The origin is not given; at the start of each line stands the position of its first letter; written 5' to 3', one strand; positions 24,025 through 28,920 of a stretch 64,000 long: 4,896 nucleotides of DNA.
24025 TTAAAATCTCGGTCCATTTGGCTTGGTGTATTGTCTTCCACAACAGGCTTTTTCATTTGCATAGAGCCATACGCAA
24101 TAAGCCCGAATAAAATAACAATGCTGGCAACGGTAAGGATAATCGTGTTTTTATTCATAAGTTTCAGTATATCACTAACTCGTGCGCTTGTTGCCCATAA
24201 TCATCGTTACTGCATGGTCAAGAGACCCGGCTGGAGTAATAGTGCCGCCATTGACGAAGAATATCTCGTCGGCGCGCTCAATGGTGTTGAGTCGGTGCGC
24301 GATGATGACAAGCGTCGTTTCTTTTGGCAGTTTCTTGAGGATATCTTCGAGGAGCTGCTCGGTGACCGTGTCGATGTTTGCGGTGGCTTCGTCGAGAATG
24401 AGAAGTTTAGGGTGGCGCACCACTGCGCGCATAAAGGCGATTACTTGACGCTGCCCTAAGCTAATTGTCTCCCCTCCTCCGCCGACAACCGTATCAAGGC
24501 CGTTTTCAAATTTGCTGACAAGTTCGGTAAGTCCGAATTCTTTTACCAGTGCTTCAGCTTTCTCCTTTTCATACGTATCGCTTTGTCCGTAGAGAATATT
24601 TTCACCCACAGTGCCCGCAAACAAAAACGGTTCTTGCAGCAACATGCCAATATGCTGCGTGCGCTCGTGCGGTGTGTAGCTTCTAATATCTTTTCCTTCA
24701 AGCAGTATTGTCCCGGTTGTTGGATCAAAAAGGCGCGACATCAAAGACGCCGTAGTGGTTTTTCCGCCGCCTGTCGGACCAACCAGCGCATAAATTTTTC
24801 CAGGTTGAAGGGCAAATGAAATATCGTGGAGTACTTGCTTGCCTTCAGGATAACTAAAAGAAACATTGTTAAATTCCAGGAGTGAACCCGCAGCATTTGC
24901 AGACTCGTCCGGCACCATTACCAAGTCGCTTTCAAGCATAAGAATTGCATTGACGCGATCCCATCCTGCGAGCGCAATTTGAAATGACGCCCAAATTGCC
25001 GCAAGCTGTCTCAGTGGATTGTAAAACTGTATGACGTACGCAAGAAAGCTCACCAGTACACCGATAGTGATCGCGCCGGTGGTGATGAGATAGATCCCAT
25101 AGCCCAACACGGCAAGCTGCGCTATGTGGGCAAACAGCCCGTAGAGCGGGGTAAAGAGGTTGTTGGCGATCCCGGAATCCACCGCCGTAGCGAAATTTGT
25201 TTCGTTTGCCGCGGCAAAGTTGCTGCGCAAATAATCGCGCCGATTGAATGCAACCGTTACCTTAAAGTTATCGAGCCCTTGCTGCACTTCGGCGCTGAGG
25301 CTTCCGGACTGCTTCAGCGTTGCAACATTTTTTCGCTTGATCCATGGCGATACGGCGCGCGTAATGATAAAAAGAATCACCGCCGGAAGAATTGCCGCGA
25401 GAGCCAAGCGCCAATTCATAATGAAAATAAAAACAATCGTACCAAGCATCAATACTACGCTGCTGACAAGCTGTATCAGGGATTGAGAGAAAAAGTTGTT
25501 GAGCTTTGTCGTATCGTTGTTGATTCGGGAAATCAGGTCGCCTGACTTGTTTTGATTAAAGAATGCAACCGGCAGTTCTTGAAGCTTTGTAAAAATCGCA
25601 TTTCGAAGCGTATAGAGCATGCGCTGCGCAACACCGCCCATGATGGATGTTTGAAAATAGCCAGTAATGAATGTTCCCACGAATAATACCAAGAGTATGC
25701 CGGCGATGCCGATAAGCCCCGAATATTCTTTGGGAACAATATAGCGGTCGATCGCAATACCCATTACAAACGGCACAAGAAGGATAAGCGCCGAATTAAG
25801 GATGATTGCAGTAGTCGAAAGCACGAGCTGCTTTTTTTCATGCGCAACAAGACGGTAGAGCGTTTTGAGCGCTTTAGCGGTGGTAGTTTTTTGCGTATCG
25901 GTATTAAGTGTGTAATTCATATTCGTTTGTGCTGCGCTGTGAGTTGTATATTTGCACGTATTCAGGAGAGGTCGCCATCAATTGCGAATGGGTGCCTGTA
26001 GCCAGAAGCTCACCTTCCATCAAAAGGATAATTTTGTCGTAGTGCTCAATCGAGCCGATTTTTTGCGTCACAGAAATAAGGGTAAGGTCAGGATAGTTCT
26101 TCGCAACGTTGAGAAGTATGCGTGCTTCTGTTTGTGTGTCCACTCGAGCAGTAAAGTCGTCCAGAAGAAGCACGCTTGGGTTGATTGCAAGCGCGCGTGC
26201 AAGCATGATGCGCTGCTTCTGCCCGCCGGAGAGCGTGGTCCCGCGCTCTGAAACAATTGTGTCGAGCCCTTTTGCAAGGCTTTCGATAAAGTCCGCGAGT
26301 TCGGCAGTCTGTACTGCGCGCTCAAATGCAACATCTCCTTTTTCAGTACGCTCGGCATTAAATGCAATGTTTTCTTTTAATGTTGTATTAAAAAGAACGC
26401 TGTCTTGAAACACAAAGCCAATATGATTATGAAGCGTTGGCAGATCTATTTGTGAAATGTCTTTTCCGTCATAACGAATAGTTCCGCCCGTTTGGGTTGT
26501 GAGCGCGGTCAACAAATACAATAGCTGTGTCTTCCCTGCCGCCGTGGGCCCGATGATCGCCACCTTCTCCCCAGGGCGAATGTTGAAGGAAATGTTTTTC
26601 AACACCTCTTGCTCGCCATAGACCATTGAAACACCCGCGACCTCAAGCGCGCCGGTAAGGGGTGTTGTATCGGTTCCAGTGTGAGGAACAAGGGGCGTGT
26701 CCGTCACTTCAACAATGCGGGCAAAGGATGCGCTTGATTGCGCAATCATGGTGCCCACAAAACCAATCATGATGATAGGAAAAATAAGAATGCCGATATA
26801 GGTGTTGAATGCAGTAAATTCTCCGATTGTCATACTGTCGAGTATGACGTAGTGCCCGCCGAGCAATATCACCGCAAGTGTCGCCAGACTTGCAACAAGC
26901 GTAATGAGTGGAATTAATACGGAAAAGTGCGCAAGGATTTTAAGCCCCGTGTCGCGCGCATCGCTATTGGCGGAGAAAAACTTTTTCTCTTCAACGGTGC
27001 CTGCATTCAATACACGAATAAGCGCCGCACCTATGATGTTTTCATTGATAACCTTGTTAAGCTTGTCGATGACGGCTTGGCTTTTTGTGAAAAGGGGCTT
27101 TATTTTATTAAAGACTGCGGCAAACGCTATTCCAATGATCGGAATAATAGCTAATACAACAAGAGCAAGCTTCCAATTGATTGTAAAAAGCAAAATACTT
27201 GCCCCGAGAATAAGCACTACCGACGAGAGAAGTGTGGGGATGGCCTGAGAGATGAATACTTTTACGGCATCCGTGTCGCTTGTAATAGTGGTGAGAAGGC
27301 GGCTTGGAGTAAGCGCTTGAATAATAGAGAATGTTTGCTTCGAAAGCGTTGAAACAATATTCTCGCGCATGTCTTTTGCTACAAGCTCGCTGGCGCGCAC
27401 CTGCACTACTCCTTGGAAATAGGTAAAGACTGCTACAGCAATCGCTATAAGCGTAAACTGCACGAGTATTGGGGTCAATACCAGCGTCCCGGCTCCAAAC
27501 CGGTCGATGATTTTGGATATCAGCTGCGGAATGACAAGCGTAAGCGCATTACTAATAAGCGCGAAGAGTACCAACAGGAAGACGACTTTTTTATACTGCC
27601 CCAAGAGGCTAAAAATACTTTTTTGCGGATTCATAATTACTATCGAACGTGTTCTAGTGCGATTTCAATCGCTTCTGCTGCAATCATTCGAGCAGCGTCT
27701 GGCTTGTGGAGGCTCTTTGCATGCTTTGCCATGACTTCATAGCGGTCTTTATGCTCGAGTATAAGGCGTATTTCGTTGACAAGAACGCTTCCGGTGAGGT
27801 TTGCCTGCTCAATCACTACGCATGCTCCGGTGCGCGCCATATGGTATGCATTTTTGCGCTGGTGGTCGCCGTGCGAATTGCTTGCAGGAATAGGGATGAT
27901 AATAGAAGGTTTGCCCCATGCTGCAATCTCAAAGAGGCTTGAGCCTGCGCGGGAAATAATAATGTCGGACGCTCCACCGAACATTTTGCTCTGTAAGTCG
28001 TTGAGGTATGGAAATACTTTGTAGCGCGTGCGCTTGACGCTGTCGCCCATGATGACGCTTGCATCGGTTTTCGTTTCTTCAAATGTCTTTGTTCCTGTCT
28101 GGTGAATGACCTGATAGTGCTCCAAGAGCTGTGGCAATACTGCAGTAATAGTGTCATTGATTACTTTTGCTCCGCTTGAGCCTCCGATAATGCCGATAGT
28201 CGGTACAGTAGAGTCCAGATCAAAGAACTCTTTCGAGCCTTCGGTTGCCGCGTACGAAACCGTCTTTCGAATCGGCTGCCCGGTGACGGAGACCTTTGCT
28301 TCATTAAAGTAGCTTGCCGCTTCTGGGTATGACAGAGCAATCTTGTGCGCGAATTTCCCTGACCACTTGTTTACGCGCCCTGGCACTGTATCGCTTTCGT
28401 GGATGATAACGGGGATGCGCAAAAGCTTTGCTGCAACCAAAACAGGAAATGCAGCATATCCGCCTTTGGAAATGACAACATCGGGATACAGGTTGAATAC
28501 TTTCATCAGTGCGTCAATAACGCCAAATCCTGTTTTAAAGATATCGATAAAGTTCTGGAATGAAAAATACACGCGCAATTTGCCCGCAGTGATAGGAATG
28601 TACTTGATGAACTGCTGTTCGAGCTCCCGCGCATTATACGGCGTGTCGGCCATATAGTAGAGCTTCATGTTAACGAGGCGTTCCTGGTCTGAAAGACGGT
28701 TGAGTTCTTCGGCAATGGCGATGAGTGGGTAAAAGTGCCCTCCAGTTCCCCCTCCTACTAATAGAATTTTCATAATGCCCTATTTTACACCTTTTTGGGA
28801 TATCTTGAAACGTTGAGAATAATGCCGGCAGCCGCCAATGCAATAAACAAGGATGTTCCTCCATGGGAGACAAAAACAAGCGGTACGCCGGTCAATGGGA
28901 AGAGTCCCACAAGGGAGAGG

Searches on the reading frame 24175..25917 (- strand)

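Call 64: search_protein_families(library=pfam, proteins=[window:24175-25917:-], max_evalue=0.00001)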
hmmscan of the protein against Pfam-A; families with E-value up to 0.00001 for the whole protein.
window:24175-25917:- (580 aa): 2 families
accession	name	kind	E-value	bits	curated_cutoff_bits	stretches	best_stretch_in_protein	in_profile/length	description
PF00664.28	ABC_membrane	-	3.1e-46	158.7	28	1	32-302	2-274/274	ABC transporter transmembrane region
PF00005.33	ABC_tran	-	1.6e-30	107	25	1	363-513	1-137/137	ABC transporter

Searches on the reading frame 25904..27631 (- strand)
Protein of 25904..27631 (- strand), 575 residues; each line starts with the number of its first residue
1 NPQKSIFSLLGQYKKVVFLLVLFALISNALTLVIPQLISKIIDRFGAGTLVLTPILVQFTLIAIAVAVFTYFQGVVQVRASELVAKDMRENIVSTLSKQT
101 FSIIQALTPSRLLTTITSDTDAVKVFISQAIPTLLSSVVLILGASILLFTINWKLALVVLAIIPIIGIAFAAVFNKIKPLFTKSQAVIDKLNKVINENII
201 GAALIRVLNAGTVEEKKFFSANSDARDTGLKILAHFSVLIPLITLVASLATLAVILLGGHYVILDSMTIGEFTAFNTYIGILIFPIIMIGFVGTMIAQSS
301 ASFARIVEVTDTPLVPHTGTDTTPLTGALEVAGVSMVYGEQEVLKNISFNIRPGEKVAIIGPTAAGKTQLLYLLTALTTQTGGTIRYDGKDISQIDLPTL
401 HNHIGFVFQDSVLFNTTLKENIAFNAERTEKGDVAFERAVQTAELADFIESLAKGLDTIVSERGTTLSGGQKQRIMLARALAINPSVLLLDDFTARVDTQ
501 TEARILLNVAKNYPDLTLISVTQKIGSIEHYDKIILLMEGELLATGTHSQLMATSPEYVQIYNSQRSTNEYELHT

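Call 64: search_protein_families(library=pfam, proteins=[window:25904-27631:-], max_evalue=0.00001)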
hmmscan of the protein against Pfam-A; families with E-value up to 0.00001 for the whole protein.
window:25904-27631:- (575 aa): 2 families
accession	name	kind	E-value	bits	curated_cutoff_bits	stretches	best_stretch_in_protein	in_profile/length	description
PF00664.28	ABC_membrane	-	1.9e-40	139.7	28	1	17-285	1-273/274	ABC transporter transmembrane region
PF00005.33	ABC_tran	-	9.1e-33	114.2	25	1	344-495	1-137/137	ABC transporter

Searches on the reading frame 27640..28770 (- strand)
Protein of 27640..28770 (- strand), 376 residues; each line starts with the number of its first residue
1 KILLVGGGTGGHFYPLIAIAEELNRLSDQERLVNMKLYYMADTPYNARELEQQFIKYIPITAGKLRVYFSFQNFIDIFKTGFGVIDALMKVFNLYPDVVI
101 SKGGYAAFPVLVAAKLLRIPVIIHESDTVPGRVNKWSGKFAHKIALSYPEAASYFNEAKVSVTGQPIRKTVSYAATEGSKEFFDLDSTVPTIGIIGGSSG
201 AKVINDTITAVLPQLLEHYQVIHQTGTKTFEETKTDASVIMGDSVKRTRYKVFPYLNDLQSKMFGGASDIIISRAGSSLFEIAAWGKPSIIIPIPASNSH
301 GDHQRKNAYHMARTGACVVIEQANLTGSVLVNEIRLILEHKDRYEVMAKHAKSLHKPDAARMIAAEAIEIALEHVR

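Call 64: search_protein_families(library=pfam, proteins=[window:27640-28770:-], max_evalue=0.00001)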
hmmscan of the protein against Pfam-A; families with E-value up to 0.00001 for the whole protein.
window:27640-28770:- (376 aa): 2 families
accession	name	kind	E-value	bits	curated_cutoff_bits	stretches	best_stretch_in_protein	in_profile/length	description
PF03033.26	Glyco_transf_28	-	7.6e-33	114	26.2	1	2-145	1-138/139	Glycosyltransferase family 28 N-terminal domain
PF04101.22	Glyco_tran_28_C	-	8.4e-33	114.2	22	1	191-360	1-163/166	Glycosyltransferase family 28 C-terminal domain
